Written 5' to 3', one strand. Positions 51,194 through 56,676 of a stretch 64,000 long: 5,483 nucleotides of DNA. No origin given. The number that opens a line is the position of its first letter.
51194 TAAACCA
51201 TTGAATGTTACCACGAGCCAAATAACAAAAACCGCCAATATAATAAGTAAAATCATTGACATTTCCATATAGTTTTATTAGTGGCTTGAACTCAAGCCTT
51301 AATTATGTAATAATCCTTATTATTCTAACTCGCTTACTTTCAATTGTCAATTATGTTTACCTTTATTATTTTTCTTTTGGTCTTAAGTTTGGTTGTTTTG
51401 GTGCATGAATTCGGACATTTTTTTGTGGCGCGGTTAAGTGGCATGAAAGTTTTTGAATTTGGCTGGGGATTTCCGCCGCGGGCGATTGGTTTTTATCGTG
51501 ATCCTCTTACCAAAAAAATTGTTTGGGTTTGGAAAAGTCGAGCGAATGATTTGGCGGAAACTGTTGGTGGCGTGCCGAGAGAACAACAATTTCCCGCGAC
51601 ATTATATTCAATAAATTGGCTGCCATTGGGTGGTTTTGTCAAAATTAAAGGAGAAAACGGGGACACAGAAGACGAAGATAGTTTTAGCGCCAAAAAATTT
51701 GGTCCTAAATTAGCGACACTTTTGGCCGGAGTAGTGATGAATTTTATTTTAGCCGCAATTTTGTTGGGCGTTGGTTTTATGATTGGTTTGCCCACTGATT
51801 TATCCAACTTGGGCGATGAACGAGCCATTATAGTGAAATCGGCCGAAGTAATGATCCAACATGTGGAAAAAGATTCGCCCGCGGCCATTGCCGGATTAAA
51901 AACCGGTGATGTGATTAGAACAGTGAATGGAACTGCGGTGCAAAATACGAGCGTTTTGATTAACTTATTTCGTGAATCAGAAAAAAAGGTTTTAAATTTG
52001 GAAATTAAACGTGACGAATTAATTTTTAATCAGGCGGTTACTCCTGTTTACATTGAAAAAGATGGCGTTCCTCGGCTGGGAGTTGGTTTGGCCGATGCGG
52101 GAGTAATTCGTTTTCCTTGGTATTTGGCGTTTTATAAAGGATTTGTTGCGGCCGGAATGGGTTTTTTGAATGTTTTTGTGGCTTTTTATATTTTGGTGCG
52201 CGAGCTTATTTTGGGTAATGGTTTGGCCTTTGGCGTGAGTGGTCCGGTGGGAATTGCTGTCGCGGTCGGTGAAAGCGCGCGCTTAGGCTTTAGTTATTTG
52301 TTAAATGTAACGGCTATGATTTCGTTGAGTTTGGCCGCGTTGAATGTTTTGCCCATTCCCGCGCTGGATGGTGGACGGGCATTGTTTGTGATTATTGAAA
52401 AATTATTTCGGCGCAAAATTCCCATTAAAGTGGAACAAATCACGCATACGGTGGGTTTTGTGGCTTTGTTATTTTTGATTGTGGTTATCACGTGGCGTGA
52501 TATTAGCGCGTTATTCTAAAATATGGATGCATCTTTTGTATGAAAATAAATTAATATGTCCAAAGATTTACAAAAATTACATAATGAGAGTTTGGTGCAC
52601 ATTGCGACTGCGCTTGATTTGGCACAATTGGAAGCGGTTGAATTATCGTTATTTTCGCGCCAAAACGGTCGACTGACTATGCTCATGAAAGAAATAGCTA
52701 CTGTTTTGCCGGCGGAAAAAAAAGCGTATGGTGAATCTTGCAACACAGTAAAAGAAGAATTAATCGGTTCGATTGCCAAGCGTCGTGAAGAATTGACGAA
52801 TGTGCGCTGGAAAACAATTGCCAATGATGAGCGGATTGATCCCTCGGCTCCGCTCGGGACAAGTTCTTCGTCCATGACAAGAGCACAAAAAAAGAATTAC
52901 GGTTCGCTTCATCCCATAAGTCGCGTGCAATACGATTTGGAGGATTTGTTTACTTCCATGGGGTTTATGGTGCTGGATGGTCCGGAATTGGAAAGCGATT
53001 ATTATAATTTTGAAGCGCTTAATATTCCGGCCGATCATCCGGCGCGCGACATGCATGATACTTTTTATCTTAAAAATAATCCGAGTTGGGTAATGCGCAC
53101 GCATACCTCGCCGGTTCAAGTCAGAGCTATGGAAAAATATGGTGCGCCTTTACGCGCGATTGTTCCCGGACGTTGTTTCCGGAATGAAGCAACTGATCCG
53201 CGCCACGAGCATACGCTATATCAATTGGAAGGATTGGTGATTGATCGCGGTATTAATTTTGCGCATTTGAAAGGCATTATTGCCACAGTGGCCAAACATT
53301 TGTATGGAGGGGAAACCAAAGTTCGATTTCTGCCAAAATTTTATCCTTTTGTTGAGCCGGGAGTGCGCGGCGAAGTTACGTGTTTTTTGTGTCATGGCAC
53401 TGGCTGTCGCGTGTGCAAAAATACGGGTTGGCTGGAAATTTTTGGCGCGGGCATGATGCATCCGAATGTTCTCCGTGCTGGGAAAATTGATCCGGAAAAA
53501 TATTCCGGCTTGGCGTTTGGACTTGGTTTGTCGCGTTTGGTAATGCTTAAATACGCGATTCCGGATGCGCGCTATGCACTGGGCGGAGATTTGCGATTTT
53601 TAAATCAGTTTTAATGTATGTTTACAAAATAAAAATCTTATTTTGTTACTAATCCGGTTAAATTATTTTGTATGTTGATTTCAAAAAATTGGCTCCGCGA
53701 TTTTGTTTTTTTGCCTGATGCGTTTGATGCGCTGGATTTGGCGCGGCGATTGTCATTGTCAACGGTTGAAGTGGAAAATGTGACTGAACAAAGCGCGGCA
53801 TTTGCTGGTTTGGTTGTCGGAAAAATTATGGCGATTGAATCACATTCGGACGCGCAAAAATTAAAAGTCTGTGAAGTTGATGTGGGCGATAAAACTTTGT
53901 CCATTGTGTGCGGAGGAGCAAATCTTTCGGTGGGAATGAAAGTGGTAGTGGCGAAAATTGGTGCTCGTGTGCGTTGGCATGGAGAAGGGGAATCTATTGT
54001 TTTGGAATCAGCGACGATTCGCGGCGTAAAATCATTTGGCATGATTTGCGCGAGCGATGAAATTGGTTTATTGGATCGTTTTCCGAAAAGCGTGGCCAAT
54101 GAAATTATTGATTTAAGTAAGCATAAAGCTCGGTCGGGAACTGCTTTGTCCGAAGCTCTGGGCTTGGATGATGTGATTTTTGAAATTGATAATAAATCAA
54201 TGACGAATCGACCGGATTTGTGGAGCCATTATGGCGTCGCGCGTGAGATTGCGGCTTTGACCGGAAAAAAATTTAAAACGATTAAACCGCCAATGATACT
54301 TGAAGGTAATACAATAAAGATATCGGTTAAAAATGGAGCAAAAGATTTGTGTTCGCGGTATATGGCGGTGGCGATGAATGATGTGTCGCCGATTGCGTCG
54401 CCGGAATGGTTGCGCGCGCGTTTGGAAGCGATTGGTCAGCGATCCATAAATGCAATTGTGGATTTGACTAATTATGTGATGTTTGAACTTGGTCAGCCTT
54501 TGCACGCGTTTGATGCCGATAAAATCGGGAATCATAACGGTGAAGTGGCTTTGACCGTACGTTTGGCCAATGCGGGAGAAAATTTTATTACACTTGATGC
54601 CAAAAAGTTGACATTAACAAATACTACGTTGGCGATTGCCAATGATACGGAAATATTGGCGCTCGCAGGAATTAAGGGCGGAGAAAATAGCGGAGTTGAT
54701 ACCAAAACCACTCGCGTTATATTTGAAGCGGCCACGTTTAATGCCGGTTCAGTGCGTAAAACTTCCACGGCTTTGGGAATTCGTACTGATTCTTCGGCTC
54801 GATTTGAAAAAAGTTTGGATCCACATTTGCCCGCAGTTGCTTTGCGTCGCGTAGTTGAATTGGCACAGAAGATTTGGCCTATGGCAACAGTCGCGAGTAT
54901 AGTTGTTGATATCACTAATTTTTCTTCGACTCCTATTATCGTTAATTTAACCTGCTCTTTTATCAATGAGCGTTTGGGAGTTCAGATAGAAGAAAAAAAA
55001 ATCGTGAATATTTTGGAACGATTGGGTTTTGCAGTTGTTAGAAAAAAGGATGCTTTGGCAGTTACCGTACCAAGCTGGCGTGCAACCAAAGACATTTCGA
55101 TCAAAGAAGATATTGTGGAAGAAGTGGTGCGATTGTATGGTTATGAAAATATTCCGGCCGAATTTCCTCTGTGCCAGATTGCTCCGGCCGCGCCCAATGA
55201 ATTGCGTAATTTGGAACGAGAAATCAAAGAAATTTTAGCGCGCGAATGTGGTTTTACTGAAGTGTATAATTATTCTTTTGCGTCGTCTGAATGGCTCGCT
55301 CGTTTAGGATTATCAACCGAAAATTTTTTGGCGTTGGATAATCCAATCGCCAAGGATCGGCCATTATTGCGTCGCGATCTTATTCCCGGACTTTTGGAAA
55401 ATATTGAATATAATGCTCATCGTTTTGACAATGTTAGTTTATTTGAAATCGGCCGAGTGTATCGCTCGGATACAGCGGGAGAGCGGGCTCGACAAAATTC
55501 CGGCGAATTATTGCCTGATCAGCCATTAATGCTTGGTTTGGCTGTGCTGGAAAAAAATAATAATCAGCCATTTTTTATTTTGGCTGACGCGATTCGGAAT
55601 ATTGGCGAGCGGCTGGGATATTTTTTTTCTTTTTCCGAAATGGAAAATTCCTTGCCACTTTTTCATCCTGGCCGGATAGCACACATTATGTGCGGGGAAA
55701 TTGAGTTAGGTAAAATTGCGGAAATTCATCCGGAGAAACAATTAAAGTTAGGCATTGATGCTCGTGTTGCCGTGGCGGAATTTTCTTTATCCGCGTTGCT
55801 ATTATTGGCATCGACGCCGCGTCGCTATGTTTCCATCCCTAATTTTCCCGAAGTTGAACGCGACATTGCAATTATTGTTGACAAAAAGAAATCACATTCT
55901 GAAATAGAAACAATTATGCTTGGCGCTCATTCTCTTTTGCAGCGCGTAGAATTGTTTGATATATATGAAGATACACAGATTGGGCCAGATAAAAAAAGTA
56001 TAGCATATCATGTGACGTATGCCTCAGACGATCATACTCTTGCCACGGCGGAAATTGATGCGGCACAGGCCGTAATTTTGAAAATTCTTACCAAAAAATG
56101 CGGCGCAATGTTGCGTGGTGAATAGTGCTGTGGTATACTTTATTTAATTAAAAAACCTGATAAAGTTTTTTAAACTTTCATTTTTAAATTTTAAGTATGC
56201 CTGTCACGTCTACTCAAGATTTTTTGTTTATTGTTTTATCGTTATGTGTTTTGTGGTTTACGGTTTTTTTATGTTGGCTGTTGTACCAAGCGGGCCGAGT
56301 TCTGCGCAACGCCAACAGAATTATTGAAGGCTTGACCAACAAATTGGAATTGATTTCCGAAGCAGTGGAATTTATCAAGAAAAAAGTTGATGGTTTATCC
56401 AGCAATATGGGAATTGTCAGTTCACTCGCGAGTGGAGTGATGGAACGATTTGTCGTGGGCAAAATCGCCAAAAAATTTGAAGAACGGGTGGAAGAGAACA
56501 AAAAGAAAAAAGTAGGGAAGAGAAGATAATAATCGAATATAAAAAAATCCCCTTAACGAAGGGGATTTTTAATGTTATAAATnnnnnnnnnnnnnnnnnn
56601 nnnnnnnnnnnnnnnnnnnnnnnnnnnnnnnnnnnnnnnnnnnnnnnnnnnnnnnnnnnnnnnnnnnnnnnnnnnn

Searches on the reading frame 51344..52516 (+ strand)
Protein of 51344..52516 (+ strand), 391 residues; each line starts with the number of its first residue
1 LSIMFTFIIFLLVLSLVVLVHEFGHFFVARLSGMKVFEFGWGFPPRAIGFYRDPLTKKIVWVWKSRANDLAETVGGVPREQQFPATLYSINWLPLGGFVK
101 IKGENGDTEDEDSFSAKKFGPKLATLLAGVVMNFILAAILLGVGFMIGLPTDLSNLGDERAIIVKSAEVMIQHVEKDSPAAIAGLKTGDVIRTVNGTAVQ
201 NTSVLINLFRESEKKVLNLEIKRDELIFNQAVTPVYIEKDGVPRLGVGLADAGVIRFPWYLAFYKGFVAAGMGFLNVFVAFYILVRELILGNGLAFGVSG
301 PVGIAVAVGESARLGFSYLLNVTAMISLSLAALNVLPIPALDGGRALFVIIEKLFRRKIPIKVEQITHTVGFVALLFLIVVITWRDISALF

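Call 15: search_protein_families(library=pfam, proteins=[window:51344-52516:+], max_evalue=0.01)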
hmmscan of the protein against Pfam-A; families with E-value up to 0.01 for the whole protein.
window:51344-52516:+ (391 aa): 6 families
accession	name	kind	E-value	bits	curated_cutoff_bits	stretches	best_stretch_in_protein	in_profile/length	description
PF02163.28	Peptidase_M50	-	1e-43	149.7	27.2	2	85-378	46-221/221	Peptidase family M50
PF17820.7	PDZ_6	-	2.8e-10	40.2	27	1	174-223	5-54/54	PDZ domain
PF13180.12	PDZ_2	-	1.6e-09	38.3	27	1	166-225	11-71/80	PDZ domain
PF00595.29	PDZ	-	6.8e-07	30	23.2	1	153-205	22-63/81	PDZ domain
PF19805.5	DUF6288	-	0.00091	18.9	26.3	1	168-210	2-48/402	Family of unknown function (DUF6288)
PF04495.20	GRASP55_65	-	0.0022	18.7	27.7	0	169-223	45-100/138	GRASP55/65 PDZ-like domain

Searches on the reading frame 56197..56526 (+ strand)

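Call 58: search_protein_families(library=pfam, proteins=[window:56197-56526:+], max_evalue=0.01)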
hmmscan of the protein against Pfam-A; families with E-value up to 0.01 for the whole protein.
window:56197-56526:+ (110 aa): 1 family
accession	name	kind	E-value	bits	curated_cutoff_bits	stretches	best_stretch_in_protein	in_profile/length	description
PF06103.16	DUF948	-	0.0015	19.1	37.2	1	12-67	4-59/89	Bacterial protein of unknown function (DUF948)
